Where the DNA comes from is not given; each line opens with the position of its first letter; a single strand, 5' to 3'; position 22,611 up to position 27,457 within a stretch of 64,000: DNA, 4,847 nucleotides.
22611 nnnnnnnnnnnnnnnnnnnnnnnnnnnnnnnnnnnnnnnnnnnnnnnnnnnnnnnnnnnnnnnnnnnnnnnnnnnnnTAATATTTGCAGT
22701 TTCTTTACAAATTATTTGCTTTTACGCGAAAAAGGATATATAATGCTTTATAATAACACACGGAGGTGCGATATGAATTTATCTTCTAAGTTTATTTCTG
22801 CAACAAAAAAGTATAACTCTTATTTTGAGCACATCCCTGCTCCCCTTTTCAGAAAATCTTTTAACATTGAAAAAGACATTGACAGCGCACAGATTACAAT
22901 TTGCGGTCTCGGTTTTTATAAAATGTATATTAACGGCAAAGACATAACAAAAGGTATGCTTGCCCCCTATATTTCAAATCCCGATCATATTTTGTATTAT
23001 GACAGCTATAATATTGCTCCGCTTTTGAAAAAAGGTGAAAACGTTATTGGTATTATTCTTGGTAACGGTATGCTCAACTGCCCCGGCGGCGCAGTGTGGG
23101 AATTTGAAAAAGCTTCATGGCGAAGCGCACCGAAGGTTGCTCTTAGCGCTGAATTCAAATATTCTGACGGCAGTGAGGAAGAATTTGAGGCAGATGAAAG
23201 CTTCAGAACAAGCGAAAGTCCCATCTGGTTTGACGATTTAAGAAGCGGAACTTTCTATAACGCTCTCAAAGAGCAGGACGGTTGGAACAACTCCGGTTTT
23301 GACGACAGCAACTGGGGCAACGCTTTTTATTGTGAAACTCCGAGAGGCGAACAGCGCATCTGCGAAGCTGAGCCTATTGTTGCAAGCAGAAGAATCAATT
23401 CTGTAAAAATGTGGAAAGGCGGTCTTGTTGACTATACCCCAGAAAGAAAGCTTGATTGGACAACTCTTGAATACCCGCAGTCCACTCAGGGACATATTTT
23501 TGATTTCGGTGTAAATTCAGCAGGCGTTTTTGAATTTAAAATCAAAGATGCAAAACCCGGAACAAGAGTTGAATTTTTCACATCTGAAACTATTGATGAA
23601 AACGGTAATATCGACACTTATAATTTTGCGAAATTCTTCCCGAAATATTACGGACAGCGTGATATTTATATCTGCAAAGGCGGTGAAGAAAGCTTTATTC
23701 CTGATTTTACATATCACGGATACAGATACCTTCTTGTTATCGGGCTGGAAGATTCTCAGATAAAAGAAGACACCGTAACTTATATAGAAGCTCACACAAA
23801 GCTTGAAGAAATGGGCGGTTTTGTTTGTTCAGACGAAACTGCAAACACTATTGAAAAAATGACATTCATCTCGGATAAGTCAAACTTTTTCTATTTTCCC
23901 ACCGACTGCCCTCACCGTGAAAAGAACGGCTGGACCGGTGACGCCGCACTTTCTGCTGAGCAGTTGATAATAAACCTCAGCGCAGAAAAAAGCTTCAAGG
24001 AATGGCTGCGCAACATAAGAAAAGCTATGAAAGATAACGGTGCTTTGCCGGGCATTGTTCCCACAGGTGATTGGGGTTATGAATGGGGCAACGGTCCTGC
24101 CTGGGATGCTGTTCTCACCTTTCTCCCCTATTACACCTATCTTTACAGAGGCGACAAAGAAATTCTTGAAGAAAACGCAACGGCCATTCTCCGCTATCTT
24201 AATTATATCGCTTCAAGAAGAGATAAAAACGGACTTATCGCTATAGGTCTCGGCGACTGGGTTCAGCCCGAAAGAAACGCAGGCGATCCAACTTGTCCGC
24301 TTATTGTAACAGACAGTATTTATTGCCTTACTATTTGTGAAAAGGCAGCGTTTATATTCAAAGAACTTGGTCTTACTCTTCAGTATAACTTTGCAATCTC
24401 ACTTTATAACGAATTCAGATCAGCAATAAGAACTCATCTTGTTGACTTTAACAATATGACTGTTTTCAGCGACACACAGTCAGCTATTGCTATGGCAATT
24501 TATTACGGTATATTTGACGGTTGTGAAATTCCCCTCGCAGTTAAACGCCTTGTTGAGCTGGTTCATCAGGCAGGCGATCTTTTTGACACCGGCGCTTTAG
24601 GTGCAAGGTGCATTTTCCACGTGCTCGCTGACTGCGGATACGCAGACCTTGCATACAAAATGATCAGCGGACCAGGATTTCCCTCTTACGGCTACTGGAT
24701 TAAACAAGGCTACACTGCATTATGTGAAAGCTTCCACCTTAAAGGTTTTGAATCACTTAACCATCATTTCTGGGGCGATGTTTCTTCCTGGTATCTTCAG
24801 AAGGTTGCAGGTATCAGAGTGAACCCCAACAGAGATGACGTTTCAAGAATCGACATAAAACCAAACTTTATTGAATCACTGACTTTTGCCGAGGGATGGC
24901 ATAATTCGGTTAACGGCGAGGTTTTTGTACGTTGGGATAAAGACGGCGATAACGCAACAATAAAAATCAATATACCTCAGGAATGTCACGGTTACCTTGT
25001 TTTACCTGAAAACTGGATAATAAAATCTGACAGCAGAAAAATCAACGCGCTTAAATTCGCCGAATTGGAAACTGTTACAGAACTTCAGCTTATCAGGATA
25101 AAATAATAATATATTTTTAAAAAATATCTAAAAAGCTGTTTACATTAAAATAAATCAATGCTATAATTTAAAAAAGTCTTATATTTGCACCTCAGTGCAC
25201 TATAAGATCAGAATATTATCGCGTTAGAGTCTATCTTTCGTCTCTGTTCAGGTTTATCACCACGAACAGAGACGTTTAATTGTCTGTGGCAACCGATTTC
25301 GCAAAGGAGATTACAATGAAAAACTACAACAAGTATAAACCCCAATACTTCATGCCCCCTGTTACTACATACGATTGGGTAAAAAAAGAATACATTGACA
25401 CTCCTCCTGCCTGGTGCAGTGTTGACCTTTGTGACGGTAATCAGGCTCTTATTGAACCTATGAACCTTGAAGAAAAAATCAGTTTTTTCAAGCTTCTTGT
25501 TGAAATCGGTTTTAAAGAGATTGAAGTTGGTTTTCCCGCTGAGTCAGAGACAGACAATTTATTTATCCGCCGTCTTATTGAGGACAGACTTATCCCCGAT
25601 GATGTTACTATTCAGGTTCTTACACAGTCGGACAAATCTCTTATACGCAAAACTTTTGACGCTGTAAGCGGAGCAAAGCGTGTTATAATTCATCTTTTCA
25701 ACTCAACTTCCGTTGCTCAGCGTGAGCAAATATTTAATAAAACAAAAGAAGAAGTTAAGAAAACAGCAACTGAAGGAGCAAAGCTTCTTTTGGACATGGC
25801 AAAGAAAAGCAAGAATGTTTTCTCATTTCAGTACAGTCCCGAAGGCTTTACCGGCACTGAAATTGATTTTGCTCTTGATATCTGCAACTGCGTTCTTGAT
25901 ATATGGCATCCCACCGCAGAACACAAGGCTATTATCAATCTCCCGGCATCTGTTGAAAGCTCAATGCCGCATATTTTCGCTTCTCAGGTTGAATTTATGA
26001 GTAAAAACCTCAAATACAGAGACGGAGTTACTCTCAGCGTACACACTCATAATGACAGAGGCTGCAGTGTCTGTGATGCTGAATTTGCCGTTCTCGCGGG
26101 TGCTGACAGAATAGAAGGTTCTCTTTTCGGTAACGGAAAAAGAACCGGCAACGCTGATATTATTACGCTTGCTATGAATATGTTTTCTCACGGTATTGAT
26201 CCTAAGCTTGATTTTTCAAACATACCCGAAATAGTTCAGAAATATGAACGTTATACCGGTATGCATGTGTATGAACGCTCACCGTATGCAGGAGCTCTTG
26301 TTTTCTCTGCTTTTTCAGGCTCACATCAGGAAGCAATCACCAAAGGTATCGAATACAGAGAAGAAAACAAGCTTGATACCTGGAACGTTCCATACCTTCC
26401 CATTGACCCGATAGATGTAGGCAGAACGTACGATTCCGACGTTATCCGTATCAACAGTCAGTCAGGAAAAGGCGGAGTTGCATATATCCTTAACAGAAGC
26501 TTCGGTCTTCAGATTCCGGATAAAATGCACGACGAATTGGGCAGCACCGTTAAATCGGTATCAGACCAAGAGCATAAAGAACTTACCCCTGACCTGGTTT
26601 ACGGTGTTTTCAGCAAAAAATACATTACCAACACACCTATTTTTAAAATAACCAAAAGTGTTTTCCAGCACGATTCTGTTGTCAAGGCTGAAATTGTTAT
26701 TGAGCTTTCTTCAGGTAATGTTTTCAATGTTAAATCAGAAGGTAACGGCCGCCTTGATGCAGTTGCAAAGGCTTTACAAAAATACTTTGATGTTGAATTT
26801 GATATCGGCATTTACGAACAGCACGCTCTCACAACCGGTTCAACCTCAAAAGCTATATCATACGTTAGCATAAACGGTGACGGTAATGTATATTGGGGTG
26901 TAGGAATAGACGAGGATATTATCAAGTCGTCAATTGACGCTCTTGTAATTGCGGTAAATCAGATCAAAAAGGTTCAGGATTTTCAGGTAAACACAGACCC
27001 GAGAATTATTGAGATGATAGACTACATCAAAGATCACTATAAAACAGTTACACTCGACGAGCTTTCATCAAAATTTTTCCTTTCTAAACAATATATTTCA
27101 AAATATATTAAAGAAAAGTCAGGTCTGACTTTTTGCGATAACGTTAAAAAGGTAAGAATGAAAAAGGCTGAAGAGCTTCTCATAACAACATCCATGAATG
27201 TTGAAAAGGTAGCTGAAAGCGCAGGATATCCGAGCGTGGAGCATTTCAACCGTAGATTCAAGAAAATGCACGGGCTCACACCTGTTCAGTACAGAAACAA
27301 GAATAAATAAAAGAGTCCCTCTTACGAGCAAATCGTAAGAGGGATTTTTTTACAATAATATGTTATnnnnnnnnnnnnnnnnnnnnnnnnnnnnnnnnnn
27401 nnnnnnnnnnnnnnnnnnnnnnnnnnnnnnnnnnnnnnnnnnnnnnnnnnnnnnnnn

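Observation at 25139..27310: Isopropylmalate-synthase-like protein fused to an AraC DNA-binding domain, with substitutions at catalytic-barrel positions: candidate enzyme-derived metabolite-sensing regulator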

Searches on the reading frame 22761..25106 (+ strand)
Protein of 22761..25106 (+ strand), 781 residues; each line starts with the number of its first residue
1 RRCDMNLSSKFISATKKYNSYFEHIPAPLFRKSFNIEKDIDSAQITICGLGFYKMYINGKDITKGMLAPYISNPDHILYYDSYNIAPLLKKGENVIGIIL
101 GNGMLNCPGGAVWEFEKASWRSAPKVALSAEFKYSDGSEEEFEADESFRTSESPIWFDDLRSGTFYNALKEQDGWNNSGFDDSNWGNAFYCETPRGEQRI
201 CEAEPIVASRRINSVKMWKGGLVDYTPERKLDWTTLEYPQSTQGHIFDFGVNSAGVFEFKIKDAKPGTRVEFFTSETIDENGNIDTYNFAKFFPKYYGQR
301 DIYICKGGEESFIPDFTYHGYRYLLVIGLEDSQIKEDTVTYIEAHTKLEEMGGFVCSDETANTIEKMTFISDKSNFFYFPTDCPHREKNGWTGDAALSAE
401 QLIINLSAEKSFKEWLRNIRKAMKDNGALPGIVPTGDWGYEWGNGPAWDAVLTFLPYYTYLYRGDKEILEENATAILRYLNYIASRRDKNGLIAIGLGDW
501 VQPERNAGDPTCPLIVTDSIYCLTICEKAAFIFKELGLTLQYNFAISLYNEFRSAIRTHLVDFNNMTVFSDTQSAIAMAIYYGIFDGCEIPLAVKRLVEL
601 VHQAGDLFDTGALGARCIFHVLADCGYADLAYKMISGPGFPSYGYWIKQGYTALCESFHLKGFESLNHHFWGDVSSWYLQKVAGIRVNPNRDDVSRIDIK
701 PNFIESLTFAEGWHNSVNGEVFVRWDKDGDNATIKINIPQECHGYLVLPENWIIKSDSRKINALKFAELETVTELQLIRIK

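Call 13: search_protein_families(library=pfam, proteins=[window:22761-25106:+], max_evalue=0.00001)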
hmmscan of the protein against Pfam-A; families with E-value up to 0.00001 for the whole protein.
window:22761-25106:+ (781 aa): 4 families
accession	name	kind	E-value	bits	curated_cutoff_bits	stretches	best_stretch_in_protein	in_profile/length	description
PF17389.8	Bac_rhamnosid6H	-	2.7e-65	221.3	24.5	1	350-682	2-339/339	Bacterial alpha-L-rhamnosidase 6 hairpin glycosidase domain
PF08531.16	Bac_rhamnosid_N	-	5e-36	124.5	25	1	38-206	1-168/172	Alpha-L-rhamnosidase N-terminal domain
PF05592.18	Bac_rhamnosid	-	1.5e-17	63.8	22.2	1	244-340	7-97/102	Bacterial alpha-L-rhamnosidase concanavalin-like domain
PF17390.7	Bac_rhamnosid_C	-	9.6e-07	29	22.1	1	696-751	11-66/78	Bacterial alpha-L-rhamnosidase C-terminal domain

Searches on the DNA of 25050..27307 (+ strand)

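Call 20: search_rna_families(sources=[L001, L002, L004], threshold=gathering)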
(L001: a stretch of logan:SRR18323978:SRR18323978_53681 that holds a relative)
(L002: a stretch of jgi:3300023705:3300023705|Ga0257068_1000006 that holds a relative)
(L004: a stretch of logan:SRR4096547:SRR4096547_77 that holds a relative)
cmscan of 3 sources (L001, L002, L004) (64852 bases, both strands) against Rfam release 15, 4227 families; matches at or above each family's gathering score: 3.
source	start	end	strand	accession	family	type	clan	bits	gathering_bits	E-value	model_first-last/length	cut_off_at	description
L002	9685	9905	+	RF00230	T-box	Cis-reg; leader;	-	137.2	93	2e-30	1-219/219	no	T-box leader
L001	8567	8815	+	RF00230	T-box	Cis-reg; leader;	-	126.1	93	1.4e-27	1-219/219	no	T-box leader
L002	19119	19220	+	RF00162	SAM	Cis-reg; riboswitch;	CL00012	69.3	44.4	4.1e-14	1-108/108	no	SAM riboswitch aptamer (S box leader)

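Call 23: search_rna_families(source=window, start=25050, end=25400, threshold=evalue, max_evalue=10, show_alignments=2)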
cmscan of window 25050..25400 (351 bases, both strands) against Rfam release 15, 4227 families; matches with E-value up to 10: 3.
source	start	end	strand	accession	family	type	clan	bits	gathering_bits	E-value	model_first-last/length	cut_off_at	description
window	25084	25138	+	RF01625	ceN28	Gene; snRNA; snoRNA; CD-box;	-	14.6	70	2.9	1-88/88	no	Caenorhabditis snoRNA ceN28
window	25086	25138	-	RF04204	mir-3473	Gene; miRNA;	-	13.8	71.8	5.3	19-60/78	no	mir-3473 microRNA precursor family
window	25050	25121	+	RF02350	psRNA6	Gene; sRNA;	-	11.1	60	0.67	261-333/333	5'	Nitrosomonas sRNA psRNA6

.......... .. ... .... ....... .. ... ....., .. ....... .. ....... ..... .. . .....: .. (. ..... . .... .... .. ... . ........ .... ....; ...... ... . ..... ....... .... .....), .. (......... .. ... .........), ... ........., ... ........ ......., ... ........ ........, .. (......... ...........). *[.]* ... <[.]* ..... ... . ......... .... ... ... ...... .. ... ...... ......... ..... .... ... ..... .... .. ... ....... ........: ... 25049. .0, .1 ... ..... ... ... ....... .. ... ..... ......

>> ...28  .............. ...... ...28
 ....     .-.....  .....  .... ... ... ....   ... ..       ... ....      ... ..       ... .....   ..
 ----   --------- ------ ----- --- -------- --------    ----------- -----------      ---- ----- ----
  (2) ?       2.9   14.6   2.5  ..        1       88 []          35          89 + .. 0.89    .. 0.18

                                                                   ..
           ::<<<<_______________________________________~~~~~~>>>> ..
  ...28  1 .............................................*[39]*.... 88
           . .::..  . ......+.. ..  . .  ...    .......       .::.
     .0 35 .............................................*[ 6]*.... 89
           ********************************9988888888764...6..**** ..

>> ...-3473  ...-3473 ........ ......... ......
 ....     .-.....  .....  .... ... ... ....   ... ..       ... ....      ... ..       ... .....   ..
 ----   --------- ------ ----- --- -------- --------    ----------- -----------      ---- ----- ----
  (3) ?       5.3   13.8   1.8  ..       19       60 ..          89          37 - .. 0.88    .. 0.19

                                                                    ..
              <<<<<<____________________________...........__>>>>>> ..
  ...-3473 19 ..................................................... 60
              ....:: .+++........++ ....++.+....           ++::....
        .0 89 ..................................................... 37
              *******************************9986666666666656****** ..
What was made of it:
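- Closest known: Leucine T-box leaders of Firmicutes leu/ilv genes. Different: The covariance model finds no hit, even at E<=10 (call 23).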

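Call 24: search_rna_families(sources=[L005, L006, L001], threshold=gathering, show_alignments=3)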
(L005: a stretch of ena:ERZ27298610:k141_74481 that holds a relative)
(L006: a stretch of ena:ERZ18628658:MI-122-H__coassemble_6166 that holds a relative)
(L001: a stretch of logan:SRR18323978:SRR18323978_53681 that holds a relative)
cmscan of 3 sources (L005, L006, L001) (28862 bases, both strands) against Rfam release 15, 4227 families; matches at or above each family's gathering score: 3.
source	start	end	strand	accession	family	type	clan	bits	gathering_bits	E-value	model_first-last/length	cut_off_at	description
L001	8567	8815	+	RF00230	T-box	Cis-reg; leader;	-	126.1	93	6.4e-28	1-219/219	no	T-box leader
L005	1355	1598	+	RF00230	T-box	Cis-reg; leader;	-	125.7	93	8.3e-28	1-219/219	no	T-box leader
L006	629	894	+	RF00230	T-box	Cis-reg; leader;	-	117.9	93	8.3e-26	1-219/219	no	T-box leader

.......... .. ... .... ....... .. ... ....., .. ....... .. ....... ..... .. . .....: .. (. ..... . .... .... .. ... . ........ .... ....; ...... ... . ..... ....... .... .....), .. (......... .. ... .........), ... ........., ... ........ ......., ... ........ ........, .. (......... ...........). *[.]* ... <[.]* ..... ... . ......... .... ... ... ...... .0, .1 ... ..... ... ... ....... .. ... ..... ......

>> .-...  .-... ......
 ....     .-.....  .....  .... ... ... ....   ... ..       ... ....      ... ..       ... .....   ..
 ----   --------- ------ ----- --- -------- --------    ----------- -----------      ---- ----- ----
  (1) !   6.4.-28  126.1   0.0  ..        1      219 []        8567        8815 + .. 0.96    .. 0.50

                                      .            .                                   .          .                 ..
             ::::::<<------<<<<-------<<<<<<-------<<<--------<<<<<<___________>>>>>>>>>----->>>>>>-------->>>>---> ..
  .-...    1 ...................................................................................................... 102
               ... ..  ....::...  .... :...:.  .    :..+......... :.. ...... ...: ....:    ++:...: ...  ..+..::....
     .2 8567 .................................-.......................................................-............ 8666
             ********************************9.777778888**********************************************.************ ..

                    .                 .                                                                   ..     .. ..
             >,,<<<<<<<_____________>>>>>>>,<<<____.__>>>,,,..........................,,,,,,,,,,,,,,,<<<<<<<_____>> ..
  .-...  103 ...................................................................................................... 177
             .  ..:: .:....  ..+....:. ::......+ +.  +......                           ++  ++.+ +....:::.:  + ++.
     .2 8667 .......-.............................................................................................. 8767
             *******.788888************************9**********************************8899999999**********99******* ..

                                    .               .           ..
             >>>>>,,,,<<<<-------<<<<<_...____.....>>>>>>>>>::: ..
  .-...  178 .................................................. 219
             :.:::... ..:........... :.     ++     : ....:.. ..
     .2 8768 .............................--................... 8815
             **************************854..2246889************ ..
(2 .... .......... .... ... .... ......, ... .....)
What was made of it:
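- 25176..25315 (+): Leader RNA, the remnant of a Leu T-box. It begins with a 5' hairpin (25176-25208) whose inner stem looks like the Stem III remnant. Next comes the degraded T-box sequence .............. (25210-25223; relatives have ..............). The terminator hairpin and the ribosome-binding site follow. Stem I, the specifier loop and Stem II, together with the native promoter, were removed by a deletion of about 220 nt. Calls 20 and 24: T-box scores of 118-137 bits in the relatives.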

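Call 78: search_rna_families(sources=[L011, L012, L013, L014, L015, L016, L017, L018, L019, L020], threshold=gathering)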
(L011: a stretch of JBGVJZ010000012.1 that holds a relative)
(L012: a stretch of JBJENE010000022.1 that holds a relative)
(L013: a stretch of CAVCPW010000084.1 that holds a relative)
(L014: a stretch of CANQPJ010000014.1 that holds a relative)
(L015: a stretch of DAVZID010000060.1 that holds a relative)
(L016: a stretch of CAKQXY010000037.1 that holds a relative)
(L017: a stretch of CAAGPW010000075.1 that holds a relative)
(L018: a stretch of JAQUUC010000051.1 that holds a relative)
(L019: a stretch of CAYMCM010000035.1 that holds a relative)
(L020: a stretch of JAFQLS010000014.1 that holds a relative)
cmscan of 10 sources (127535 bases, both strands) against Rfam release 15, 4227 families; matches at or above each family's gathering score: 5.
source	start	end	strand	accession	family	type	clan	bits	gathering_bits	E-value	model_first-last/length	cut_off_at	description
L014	5703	5937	+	RF00230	T-box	Cis-reg; leader;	-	122.2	93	3e-26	1-219/219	no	T-box leader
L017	3248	3516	+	RF00230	T-box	Cis-reg; leader;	-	113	93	6.8e-24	1-219/219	no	T-box leader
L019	5630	5897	+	RF00230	T-box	Cis-reg; leader;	-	110.4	93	3.1e-23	1-219/219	no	T-box leader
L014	9065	9167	+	RF00162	SAM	Cis-reg; riboswitch;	CL00012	70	44.4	5.2e-14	1-108/108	no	SAM riboswitch aptamer (S box leader)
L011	880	952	+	RF00005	tRNA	Gene; tRNA;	CL00001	65.5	29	1e-11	1-71/71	no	tRNA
